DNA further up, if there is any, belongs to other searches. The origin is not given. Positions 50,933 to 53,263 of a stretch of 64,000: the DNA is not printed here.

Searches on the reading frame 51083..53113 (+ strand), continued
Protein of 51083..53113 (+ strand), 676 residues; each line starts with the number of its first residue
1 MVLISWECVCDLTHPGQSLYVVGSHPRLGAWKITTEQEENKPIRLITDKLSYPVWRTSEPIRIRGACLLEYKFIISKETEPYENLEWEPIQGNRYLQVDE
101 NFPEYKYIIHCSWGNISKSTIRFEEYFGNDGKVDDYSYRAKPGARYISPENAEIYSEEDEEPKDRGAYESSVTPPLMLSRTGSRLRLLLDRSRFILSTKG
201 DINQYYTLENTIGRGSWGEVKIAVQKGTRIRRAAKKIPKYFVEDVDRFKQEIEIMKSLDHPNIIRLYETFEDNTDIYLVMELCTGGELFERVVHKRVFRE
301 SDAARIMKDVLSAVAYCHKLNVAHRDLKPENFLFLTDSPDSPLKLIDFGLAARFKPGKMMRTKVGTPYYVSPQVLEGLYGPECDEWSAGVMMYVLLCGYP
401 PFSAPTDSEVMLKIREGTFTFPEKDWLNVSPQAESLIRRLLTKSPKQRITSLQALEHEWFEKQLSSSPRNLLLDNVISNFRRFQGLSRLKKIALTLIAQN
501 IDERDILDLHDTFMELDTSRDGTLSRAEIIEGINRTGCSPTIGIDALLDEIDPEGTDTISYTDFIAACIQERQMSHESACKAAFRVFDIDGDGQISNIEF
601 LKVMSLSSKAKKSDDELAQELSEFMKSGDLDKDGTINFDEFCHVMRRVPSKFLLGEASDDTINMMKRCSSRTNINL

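Call 36: find_encoding_contigs(protein=P0126, flank=3000, max_places=1)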
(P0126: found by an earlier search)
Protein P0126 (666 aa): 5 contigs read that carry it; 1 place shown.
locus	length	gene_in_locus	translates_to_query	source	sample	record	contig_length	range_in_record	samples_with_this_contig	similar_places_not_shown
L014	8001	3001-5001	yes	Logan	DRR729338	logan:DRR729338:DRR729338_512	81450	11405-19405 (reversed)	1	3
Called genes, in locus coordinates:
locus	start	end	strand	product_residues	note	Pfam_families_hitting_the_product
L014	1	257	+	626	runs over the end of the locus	PF01704:UDPGP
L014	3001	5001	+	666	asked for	PF00686:CBM_20, PF00069:Pkinase, PF07714:PK_Tyr_Ser-Thr, PF23564:EF-hand_FSTL1 (faint), PF00036:EF-hand_1 (weak), PF13202:EF-hand_5 (weak), PF13499:EF-hand_7, PF00036:EF-hand_1 (weak), +2 more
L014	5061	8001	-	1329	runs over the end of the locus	PF02463:SMC_N, PF13476:AAA_23, PF13555:AAA_29 (weak), PF13304:AAA_21 (weak), PF06470:SMC_hinge, PF02463:SMC_N, PF13304:AAA_21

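Call 37: find_encoding_contigs(protein=P0122, flank=3000, max_places=1)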
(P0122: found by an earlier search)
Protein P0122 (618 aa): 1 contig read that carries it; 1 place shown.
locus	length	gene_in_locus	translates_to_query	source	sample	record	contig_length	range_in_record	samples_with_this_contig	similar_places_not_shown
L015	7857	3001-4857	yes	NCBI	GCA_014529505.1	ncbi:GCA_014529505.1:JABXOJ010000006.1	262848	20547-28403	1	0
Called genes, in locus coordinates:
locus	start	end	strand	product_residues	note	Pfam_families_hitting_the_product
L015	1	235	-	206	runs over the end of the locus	PF04051:TRAPP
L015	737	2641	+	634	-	PF01704:UDPGP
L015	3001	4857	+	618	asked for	PF00069:Pkinase, PF07714:PK_Tyr_Ser-Thr, PF13499:EF-hand_7 (weak), PF23564:EF-hand_FSTL1 (weak), PF00036:EF-hand_1 (weak), PF13202:EF-hand_5 (weak), PF13405:EF-hand_6 (weak), PF13499:EF-hand_7, +3 more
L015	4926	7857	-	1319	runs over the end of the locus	PF02463:SMC_N, PF13175:AAA_15 (weak), PF13476:AAA_23, PF13555:AAA_29 (weak), PF13304:AAA_21 (weak), PF06470:SMC_hinge, PF13304:AAA_21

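Call 76: list_cluster_members(proteins=[P0003, P0005, P0002, P0008])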
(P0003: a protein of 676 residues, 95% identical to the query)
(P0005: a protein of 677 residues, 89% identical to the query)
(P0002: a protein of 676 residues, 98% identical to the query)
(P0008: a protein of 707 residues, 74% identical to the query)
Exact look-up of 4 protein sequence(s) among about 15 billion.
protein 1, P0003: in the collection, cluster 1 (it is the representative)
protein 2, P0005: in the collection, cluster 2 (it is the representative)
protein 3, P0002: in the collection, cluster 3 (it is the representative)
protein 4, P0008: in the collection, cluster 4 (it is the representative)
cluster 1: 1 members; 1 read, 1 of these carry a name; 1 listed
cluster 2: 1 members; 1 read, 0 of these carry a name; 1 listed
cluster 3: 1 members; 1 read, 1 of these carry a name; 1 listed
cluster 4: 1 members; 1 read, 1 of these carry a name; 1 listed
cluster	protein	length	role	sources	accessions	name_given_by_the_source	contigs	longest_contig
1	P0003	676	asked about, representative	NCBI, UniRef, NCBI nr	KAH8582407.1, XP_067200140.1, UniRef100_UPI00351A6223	calcium calmodulin-dependent kinase with a kinase domain and 4 calmodulin like EF hands ...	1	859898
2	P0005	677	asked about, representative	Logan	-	-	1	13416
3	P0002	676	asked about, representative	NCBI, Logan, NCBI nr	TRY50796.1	Serine/threonine-protein kinase [Cryptosporidium tyzzeri]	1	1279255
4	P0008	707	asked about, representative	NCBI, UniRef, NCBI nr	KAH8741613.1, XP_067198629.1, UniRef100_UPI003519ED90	calmodulin-domain protein kinase 2 [Cryptosporidium ryanae] | calmodulin-domain protein kinase 2 n=1 Tax=Cryptosporidium ryanae TaxID=515981 ...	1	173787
